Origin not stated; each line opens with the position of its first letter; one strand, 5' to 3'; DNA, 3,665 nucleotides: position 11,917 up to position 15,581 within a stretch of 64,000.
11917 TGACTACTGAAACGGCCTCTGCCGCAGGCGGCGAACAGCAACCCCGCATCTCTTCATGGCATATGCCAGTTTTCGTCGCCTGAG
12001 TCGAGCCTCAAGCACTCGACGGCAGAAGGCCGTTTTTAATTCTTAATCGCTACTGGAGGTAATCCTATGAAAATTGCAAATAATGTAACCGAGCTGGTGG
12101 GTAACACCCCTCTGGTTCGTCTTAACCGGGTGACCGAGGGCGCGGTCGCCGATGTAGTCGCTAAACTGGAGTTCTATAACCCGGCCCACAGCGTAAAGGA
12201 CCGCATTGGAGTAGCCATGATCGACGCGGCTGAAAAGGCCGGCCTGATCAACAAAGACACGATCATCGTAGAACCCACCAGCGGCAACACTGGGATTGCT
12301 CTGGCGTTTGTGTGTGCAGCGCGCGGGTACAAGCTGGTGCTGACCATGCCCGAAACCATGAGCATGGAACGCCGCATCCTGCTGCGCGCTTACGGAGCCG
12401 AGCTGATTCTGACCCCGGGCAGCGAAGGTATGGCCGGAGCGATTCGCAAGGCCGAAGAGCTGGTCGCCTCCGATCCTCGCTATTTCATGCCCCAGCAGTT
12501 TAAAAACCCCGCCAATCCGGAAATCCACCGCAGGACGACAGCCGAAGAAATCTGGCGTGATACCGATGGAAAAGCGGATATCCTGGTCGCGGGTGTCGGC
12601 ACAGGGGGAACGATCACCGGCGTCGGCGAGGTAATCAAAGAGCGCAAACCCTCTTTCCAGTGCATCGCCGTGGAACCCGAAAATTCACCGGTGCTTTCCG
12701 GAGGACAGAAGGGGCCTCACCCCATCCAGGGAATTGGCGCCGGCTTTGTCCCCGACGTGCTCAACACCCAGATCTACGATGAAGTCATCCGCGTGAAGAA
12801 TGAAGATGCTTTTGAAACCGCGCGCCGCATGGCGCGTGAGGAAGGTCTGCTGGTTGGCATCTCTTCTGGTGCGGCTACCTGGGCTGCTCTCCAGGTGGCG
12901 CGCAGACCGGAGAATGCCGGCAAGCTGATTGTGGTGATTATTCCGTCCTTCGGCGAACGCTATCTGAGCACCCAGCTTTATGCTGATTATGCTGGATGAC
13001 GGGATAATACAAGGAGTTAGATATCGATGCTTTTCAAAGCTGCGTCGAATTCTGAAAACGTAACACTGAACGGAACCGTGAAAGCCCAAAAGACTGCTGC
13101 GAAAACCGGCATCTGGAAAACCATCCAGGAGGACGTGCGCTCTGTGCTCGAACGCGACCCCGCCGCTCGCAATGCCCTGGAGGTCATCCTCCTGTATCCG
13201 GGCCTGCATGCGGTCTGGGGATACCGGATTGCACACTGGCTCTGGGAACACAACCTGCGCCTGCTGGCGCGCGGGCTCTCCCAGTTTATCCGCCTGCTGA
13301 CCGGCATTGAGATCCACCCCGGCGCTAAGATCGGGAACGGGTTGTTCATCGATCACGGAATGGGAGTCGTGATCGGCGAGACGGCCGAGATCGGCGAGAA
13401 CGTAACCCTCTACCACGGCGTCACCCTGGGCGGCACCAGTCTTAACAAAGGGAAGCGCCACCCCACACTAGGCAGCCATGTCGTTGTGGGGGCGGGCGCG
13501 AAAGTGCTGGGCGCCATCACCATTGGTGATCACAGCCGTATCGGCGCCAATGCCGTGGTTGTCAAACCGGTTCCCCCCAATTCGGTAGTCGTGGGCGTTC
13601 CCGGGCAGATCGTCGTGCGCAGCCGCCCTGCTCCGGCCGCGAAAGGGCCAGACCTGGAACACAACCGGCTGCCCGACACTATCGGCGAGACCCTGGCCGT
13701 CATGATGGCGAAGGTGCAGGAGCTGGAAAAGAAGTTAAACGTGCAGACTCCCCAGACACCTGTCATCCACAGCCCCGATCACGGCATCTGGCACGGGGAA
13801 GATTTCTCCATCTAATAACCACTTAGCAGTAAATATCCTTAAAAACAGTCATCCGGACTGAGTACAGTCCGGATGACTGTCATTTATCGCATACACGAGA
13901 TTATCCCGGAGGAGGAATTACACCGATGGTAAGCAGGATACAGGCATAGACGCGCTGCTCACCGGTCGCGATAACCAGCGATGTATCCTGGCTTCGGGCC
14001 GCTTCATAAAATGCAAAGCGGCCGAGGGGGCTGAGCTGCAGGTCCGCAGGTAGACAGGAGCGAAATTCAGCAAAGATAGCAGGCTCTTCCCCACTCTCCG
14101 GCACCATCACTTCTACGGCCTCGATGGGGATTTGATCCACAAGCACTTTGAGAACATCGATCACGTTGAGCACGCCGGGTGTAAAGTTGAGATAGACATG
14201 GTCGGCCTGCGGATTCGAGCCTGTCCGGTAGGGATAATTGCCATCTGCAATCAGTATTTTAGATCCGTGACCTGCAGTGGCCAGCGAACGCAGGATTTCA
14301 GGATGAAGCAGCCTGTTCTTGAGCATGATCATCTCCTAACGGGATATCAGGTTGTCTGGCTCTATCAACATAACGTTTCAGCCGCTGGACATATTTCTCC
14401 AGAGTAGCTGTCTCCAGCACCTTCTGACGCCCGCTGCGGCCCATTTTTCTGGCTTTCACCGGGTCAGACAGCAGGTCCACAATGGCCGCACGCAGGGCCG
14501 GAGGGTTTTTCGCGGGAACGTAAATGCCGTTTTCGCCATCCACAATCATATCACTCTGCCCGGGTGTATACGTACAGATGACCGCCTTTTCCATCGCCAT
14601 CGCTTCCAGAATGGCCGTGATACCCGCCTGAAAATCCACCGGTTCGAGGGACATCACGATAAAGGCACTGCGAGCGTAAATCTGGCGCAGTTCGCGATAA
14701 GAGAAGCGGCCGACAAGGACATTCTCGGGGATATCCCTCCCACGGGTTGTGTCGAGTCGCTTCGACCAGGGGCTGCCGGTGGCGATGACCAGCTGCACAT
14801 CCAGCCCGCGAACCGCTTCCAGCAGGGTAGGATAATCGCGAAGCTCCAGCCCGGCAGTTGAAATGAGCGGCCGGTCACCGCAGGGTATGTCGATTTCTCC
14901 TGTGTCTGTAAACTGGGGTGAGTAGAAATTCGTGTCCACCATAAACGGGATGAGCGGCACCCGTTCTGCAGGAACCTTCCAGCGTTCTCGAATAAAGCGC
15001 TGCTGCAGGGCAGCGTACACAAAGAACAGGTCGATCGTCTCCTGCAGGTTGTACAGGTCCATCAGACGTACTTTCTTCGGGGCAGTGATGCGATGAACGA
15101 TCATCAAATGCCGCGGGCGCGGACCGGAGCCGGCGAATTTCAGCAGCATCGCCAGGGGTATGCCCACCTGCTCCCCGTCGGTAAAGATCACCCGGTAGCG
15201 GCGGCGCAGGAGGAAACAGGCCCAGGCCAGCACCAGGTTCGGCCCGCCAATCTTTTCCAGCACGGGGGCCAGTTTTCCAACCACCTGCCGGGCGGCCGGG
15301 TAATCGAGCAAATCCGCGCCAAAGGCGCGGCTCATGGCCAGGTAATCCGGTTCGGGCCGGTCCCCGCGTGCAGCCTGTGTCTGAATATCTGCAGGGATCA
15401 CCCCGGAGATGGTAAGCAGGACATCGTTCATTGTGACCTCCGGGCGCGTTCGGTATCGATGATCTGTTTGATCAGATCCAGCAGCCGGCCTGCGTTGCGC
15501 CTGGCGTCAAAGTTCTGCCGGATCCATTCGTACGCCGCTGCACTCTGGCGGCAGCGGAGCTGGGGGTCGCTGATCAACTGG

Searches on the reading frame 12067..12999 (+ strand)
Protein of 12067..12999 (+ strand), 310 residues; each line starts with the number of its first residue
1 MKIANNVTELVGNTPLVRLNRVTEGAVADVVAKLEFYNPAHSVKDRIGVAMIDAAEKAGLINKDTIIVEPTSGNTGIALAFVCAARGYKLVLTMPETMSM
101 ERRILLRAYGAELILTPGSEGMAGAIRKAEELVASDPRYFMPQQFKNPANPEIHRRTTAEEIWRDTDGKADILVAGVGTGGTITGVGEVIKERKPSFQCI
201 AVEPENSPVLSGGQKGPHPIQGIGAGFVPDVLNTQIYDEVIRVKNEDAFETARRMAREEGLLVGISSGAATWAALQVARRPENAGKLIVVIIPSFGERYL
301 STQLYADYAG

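Call 40: search_protein_families(library=pfam, proteins=[window:12067-12999:+], max_evalue=0.0001)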
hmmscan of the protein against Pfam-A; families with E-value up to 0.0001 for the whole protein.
window:12067-12999:+ (310 aa): 1 family
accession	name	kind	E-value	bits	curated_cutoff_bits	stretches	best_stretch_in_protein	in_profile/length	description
PF00291.31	PALP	-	5.1e-75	253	35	1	7-293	1-294/295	Pyridoxal-phosphate dependent enzyme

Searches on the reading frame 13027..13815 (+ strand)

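Call 40: search_protein_families(library=pfam, proteins=[window:13027-13815:+], max_evalue=0.0001)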
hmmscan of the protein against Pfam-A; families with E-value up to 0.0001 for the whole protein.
window:13027-13815:+ (262 aa): 3 families
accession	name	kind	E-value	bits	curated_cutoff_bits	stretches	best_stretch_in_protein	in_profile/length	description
PF00132.30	Hexapep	-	5.4e-14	51.6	27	1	145-178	1-34/36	Bacterial transferase hexapeptide (six repeats)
PF14602.12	Hexapep_2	-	4.9e-06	26.6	27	0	164-182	2-18/34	Hexapeptide repeat of succinyl-transferase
PF06426.19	SATase_N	-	4.2e-05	24.2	21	1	21-63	61-103/105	Serine acetyltransferase, N-terminal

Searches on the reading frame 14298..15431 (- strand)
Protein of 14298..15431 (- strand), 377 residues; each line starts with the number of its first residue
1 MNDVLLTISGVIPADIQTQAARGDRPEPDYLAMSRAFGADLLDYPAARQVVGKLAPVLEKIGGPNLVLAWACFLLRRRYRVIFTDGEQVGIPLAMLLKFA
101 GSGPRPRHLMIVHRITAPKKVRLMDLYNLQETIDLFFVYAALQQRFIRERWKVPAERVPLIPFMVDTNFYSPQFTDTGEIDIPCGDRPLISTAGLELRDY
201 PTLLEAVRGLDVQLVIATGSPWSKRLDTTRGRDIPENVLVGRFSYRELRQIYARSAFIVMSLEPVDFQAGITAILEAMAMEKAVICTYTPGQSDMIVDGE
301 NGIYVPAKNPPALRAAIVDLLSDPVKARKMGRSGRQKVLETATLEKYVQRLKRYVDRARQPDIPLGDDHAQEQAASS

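Call 40: search_protein_families(library=pfam, proteins=[window:14298-15431:-], max_evalue=0.0001)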
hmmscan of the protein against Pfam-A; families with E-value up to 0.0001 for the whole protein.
window:14298-15431:- (377 aa): 3 families
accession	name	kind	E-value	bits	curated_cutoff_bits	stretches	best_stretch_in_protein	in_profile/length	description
PF13692.12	Glyco_trans_1_4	-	3.5e-16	60.2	27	1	200-323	24-142/142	Glycosyl transferases group 1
PF00534.26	Glycos_transf_1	-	4.9e-15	55.9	26.4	1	202-336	32-171/172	Glycosyl transferases group 1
PF13524.12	Glyco_trans_1_2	-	1.3e-08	35.3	25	1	203-351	5-142/144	Glycosyl transferase-like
